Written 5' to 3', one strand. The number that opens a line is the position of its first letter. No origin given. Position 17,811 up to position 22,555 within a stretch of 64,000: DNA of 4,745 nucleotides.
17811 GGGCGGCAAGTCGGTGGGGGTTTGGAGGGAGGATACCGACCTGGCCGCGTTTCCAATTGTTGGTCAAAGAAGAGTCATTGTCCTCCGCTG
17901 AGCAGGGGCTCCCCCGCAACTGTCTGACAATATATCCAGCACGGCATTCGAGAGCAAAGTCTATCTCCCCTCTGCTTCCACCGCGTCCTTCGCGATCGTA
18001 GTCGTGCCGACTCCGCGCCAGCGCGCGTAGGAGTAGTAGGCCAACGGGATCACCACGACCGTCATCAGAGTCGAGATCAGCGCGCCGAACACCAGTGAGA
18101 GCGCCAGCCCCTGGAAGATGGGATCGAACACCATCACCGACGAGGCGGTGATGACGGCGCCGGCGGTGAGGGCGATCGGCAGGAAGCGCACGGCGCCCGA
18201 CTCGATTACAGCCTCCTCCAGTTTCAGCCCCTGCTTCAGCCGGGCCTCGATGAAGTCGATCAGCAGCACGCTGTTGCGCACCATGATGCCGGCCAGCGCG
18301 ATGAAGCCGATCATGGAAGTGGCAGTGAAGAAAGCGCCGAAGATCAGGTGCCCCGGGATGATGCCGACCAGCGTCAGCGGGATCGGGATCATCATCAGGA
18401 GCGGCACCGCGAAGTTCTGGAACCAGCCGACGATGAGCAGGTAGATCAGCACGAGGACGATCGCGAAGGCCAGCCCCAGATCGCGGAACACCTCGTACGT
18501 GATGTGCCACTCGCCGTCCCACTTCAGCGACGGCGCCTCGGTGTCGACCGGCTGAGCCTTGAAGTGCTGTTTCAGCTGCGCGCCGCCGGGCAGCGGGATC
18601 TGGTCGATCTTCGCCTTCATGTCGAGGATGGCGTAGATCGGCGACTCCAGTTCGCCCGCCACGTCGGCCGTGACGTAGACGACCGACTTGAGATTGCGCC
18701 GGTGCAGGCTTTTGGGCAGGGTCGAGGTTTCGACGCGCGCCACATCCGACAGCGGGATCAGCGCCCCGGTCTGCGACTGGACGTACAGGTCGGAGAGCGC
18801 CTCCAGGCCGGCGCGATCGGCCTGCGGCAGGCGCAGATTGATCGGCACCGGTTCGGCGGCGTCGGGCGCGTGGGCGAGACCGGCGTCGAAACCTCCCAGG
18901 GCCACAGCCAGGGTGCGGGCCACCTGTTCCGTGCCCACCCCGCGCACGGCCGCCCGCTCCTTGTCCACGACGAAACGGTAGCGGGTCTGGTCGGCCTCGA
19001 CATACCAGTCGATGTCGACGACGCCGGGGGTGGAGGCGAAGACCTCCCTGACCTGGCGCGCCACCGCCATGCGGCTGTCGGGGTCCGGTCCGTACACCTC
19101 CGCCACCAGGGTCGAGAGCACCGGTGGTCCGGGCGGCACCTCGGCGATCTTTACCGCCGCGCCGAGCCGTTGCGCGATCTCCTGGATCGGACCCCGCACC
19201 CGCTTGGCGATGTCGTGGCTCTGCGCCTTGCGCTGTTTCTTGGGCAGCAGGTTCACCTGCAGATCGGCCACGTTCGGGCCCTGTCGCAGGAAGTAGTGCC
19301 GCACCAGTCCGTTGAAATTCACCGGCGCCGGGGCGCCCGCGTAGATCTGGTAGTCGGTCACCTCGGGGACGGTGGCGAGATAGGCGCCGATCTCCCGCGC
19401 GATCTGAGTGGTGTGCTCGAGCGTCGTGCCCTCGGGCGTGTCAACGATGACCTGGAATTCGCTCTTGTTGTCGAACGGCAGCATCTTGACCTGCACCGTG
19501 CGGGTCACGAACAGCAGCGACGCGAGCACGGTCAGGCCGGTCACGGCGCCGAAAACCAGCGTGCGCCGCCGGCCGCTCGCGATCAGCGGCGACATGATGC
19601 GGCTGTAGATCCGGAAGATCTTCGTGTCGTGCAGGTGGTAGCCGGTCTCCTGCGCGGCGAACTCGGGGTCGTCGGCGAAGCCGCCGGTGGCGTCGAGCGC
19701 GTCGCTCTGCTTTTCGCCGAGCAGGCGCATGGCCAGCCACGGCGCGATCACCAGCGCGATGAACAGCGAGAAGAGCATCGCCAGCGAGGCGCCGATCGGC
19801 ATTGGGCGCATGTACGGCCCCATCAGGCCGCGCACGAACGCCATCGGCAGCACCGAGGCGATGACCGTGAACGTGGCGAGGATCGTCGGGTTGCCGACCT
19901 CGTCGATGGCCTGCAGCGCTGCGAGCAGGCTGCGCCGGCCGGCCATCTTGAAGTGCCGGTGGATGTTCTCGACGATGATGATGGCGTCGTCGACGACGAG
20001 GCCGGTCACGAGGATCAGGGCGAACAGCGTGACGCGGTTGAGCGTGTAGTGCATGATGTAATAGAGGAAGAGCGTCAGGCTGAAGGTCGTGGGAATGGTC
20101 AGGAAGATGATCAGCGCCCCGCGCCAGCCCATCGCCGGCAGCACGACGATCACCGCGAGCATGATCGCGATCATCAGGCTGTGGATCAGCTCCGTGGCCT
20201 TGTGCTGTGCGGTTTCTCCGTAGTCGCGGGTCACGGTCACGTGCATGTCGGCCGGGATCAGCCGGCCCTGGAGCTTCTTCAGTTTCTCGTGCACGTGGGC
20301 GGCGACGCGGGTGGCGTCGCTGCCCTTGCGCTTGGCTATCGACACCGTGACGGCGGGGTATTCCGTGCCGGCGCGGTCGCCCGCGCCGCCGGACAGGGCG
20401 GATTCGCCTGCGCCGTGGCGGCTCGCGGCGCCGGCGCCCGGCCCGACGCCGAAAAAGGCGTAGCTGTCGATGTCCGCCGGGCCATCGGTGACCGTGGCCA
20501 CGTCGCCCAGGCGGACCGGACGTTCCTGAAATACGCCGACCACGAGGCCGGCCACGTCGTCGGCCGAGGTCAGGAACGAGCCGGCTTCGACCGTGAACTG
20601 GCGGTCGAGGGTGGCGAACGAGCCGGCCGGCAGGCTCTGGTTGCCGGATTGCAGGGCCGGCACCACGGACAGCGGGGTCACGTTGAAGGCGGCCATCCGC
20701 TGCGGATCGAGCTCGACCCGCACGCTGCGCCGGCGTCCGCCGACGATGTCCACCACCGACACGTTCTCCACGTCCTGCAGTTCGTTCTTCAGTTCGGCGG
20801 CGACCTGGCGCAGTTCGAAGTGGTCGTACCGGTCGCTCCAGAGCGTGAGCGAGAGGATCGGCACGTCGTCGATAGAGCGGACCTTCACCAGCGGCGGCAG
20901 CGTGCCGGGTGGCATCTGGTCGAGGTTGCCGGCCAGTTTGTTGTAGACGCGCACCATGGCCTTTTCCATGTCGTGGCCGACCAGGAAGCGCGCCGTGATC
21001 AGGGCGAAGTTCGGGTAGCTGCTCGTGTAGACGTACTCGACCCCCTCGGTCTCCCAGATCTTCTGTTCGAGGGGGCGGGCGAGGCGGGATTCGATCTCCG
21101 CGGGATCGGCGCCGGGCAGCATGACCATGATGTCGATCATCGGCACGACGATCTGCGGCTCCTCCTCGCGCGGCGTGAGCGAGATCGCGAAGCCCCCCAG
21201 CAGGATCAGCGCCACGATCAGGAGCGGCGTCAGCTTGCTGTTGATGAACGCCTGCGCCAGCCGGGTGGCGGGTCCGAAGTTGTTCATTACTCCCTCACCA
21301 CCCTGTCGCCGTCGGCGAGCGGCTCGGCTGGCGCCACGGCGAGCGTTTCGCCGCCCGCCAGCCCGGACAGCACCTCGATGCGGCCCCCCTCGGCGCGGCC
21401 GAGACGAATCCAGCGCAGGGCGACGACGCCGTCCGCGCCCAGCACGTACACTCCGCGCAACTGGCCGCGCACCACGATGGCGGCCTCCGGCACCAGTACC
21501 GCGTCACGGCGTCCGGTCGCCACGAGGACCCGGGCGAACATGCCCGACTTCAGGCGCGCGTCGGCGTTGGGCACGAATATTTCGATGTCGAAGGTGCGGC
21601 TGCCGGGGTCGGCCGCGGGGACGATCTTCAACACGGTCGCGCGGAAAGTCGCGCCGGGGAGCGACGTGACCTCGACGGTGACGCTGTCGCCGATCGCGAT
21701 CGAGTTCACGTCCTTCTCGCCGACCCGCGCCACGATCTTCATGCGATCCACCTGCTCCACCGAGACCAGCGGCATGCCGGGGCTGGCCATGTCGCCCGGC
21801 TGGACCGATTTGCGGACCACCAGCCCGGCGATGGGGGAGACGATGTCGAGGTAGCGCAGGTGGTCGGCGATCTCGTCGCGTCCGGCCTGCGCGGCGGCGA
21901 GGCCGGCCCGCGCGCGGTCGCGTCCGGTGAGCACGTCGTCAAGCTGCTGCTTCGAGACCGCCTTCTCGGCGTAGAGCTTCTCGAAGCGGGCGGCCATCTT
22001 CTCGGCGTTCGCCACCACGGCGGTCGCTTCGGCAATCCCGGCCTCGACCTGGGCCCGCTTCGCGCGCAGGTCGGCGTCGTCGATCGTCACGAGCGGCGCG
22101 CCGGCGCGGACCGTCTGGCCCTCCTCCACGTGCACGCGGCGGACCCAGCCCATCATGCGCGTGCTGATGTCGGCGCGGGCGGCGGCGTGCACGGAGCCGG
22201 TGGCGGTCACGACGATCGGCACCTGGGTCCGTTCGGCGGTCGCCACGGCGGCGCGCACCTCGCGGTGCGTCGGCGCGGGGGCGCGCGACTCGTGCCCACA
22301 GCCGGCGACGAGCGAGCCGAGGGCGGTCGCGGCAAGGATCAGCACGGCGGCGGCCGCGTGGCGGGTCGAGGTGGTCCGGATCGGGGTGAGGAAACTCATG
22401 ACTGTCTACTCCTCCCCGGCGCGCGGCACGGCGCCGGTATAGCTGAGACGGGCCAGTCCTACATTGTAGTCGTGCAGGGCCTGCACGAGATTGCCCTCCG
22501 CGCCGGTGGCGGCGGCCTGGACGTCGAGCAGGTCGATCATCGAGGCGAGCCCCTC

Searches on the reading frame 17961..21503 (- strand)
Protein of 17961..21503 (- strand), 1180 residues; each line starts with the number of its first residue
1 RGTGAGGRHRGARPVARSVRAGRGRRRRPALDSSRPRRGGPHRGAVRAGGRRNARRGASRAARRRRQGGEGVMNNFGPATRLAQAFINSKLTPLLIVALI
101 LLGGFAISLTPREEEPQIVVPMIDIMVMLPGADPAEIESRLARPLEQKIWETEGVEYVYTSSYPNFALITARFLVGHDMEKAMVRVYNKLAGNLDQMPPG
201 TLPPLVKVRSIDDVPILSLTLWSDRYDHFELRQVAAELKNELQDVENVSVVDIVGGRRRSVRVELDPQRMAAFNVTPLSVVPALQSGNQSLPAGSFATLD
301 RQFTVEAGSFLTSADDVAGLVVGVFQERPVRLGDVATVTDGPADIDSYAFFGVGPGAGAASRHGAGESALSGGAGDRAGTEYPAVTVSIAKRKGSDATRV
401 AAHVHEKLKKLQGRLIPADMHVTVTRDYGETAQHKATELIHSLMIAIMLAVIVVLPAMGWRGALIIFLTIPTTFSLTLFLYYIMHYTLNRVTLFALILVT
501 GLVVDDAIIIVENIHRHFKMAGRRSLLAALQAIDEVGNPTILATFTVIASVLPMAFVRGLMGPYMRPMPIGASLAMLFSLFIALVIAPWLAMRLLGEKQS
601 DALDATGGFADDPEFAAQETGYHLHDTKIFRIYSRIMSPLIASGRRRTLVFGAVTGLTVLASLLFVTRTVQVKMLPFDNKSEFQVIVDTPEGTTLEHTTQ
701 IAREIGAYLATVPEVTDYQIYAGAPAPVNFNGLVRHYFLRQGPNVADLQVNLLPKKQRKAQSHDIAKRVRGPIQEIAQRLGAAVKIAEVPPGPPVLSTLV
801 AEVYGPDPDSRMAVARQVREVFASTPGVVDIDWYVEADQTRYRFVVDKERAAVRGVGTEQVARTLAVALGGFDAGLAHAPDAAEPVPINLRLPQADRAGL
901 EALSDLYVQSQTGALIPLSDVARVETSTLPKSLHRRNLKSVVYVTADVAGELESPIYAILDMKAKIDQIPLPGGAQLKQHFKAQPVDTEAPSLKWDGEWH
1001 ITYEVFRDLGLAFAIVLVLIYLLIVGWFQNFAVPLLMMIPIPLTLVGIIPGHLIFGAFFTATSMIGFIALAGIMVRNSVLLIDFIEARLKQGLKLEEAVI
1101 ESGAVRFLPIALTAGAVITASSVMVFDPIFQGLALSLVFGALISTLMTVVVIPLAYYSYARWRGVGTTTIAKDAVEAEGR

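Call 61: search_protein_families(library=pfam, proteins=[window:17961-21503:-], max_evalue=0.00001)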
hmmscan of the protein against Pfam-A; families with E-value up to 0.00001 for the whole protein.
window:17961-21503:- (1180 aa): 2 families
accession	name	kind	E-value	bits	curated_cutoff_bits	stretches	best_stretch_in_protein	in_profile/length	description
PF00873.25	ACR_tran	-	6.2e-156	521.2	28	2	382-1157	277-1018/1021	AcrB/AcrD/AcrF family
PF02355.23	SecD_SecF_C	-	2.9e-06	27.3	20.5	1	428-591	25-187/189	Protein export membrane protein SecD/SecF, C-terminal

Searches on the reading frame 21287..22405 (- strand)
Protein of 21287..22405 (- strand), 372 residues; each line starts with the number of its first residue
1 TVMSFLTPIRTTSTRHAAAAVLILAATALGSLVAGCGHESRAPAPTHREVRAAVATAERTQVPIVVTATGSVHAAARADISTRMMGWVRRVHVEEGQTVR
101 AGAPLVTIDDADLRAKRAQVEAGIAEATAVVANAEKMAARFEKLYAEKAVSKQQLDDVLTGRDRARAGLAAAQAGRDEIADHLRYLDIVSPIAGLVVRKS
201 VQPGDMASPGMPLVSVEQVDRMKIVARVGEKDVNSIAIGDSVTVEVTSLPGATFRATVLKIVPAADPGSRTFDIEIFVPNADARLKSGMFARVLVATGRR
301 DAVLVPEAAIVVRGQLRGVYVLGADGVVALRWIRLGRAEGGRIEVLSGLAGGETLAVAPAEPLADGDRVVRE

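Call 61: search_protein_families(library=pfam, proteins=[window:21287-22405:-], max_evalue=0.00001)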
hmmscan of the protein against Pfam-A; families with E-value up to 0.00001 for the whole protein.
window:21287-22405:- (372 aa): 2 families
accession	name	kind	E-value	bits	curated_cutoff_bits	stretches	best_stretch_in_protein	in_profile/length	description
PF16576.10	HlyD_D23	-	2.3e-32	112.5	30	1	66-291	6-214/214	Barrel-sandwich domain of CusB or HlyD membrane-fusion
PF13437.12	HlyD_3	-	1e-17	65.2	22.2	1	188-288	2-106/106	HlyD family secretion protein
